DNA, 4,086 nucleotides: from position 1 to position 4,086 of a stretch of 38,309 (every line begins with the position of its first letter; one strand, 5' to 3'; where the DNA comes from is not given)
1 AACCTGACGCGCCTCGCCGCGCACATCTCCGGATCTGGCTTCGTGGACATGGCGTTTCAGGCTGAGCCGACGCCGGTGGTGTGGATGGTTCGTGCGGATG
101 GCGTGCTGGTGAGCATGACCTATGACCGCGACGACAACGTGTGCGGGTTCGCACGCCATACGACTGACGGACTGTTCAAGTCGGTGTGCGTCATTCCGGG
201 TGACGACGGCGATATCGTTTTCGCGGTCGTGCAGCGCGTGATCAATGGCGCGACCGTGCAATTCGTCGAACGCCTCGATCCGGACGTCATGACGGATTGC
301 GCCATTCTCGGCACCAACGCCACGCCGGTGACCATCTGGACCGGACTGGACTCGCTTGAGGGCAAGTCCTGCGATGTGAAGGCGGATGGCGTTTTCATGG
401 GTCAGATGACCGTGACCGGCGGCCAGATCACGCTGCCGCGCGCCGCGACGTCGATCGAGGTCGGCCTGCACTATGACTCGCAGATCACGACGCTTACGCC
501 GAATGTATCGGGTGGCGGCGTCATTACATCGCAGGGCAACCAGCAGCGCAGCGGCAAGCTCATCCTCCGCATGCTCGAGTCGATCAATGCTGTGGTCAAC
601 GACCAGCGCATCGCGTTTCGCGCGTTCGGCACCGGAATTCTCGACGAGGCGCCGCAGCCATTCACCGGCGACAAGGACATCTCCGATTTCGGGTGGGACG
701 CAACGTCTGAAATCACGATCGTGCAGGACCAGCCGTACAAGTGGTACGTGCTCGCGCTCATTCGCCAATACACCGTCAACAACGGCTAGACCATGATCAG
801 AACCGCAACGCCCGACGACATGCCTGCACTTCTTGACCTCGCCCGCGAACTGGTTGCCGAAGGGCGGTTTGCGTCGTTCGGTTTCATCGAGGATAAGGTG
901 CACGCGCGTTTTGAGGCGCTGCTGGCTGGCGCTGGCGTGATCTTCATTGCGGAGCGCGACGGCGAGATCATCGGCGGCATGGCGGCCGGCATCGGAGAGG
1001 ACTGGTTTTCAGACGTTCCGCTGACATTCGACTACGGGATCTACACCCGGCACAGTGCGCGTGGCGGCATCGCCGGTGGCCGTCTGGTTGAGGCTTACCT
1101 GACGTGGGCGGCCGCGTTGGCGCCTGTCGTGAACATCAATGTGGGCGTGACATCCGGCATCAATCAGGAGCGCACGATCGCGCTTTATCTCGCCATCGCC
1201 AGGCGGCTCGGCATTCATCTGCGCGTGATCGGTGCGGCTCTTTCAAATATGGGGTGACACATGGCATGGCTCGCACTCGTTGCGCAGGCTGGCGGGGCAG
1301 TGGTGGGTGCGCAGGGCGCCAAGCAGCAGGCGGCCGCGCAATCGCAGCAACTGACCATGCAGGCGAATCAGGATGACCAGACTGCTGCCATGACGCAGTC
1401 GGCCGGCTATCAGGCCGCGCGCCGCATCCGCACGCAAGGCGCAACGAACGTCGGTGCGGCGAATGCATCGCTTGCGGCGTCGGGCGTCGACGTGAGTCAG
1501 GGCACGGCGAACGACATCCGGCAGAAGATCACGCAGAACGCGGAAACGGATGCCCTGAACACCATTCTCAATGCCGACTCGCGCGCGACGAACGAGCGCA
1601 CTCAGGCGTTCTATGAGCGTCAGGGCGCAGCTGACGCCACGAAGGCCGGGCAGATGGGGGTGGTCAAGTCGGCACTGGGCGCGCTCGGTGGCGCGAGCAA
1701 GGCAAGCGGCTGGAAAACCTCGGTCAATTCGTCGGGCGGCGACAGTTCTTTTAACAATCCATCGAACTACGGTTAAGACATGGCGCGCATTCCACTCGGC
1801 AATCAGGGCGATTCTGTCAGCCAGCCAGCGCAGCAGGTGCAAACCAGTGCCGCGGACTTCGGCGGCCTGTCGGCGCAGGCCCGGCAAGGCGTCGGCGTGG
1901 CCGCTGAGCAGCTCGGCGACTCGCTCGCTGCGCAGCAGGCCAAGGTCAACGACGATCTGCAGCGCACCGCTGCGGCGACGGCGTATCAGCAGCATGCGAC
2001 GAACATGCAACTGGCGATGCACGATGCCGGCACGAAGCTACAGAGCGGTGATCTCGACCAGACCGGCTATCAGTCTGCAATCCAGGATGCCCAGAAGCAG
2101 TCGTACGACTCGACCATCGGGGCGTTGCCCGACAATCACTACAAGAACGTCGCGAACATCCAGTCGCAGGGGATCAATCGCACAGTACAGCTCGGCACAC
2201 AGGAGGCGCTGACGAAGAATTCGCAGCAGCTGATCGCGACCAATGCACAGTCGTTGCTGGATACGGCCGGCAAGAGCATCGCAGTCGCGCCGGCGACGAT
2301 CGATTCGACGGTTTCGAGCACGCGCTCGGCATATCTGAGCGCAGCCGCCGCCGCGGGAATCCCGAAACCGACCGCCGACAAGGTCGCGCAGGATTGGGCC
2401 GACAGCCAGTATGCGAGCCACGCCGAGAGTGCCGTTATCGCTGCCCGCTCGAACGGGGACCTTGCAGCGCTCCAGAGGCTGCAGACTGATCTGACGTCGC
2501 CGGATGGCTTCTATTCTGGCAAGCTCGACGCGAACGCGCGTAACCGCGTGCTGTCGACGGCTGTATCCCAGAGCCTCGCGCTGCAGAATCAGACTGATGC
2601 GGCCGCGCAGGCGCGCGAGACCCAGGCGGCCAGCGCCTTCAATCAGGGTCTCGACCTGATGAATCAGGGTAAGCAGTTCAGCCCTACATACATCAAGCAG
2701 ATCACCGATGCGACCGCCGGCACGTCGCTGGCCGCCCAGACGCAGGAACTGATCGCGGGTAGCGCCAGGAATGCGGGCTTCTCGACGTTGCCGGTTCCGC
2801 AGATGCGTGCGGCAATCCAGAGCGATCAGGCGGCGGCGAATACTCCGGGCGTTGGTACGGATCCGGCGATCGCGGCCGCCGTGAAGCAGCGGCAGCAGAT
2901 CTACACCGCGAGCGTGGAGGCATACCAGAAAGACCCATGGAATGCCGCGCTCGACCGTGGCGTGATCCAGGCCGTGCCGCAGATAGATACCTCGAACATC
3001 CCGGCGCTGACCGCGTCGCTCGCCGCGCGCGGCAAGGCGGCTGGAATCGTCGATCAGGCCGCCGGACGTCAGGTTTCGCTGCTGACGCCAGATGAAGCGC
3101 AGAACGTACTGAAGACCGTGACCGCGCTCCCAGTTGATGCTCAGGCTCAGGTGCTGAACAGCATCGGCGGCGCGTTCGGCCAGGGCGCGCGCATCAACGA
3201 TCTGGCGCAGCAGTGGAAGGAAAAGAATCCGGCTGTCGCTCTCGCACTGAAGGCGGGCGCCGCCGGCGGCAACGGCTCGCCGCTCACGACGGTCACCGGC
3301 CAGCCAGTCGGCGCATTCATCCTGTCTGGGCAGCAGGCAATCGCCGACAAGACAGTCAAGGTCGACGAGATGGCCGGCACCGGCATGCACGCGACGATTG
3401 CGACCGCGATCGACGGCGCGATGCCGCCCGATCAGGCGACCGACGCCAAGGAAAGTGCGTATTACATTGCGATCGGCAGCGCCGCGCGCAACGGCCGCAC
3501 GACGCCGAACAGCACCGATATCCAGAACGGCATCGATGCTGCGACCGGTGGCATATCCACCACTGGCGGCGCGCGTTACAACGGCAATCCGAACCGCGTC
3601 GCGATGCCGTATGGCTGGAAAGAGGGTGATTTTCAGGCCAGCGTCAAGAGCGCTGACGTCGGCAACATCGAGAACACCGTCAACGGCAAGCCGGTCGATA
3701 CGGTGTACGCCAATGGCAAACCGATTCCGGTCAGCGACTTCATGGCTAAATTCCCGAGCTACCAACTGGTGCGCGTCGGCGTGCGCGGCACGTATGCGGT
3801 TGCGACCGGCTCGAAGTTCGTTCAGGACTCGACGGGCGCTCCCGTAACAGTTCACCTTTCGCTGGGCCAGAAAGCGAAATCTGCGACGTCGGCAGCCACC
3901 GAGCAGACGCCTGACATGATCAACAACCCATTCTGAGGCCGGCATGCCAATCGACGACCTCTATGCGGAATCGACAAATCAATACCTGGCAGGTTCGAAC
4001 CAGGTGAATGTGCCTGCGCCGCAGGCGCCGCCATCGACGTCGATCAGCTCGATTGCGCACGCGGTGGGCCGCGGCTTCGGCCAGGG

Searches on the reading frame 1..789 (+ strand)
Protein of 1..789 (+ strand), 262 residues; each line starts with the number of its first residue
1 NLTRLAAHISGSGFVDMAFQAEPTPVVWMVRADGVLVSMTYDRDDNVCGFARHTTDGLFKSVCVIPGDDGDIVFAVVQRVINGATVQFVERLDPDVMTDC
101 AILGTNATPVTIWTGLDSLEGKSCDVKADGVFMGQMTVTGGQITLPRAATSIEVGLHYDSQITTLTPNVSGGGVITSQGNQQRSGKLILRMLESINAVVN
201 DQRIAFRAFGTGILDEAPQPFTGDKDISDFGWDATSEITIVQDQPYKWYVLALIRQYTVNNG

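Call 14: search_protein_families(library=phrogs, proteins=[window:1-789:+], max_evalue=0.001)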
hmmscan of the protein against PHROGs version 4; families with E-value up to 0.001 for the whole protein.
window:1-789:+ (262 aa): 3 families
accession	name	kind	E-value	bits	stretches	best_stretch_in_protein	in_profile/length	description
phrog_376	-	tail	1.7e-66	226.1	1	1-261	436-711/712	tail protein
phrog_15566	-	tail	6.7e-58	197.5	2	3-99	188-285/552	tail protein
phrog_30010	-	unknown function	1.4e-16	61.3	1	2-96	208-303/517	-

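Call 15: search_protein_families(library=pfam, proteins=[window:1-789:+], max_evalue=0.001)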
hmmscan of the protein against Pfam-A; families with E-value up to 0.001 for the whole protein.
window:1-789:+ (262 aa): 0 families

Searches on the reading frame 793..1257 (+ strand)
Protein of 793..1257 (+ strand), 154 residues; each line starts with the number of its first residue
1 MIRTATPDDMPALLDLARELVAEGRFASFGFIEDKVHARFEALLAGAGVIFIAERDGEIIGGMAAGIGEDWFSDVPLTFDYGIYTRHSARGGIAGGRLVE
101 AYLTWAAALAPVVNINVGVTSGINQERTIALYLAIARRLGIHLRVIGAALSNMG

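Call 14: search_protein_families(library=phrogs, proteins=[window:793-1257:+], max_evalue=0.001)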
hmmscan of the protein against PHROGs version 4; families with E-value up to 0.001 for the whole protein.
window:793-1257:+ (154 aa): 1 family
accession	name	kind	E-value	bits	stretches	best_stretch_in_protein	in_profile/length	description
phrog_1249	-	other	2.4e-25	90.3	1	1-133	9-142/180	acetyltransferase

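Call 15: search_protein_families(library=pfam, proteins=[window:793-1257:+], max_evalue=0.001)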
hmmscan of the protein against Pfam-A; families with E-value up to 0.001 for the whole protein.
window:793-1257:+ (154 aa): 2 families
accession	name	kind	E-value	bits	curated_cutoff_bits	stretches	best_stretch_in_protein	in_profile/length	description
PF00583.31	Acetyltransf_1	-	2e-06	28.5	20.7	1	33-132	18-111/116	Acetyltransferase (GNAT) family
PF13508.13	Acetyltransf_7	-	0.00027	21.7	27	1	48-112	3-62/84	Acetyltransferase (GNAT) domain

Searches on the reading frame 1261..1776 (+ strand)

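Call 14: search_protein_families(library=phrogs, proteins=[window:1261-1776:+], max_evalue=0.001)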
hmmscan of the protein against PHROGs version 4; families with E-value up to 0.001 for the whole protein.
window:1261-1776:+ (171 aa): 1 family
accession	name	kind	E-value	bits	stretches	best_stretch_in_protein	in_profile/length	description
phrog_418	-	head and packaging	6.9e-22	79.3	1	3-152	6-159/166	internal virion protein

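Call 15: search_protein_families(library=pfam, proteins=[window:1261-1776:+], max_evalue=0.001)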
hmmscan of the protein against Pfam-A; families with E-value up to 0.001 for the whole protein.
window:1261-1776:+ (171 aa): 0 families

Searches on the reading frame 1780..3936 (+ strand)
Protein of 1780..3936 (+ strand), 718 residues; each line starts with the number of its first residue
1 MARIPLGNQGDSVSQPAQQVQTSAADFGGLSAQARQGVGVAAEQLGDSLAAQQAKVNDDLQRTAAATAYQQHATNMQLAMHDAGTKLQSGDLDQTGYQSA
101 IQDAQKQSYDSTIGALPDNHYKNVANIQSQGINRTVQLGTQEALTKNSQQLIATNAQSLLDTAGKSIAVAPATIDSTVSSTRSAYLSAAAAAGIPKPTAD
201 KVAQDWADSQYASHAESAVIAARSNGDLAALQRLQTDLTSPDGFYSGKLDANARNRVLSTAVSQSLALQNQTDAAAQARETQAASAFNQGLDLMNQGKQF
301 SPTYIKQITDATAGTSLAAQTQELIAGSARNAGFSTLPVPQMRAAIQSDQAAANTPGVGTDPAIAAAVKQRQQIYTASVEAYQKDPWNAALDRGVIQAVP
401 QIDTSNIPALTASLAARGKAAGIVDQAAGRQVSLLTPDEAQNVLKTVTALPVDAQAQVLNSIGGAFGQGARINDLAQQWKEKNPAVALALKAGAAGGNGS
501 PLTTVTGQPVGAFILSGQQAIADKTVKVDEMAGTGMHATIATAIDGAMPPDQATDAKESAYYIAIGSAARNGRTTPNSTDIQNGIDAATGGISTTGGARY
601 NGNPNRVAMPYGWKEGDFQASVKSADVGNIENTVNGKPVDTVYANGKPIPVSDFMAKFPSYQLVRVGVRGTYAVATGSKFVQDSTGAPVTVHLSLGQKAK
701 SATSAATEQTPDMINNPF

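Call 14: search_protein_families(library=phrogs, proteins=[window:1780-3936:+], max_evalue=0.001)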
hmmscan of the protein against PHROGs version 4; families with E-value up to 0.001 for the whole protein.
window:1780-3936:+ (718 aa): 1 family
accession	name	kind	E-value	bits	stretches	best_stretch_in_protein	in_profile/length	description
phrog_992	-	head and packaging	1.5e-45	157.1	1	123-695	208-758/764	head protein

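Call 15: search_protein_families(library=pfam, proteins=[window:1780-3936:+], max_evalue=0.001)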
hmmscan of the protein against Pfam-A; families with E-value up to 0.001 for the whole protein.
window:1780-3936:+ (718 aa): 0 families
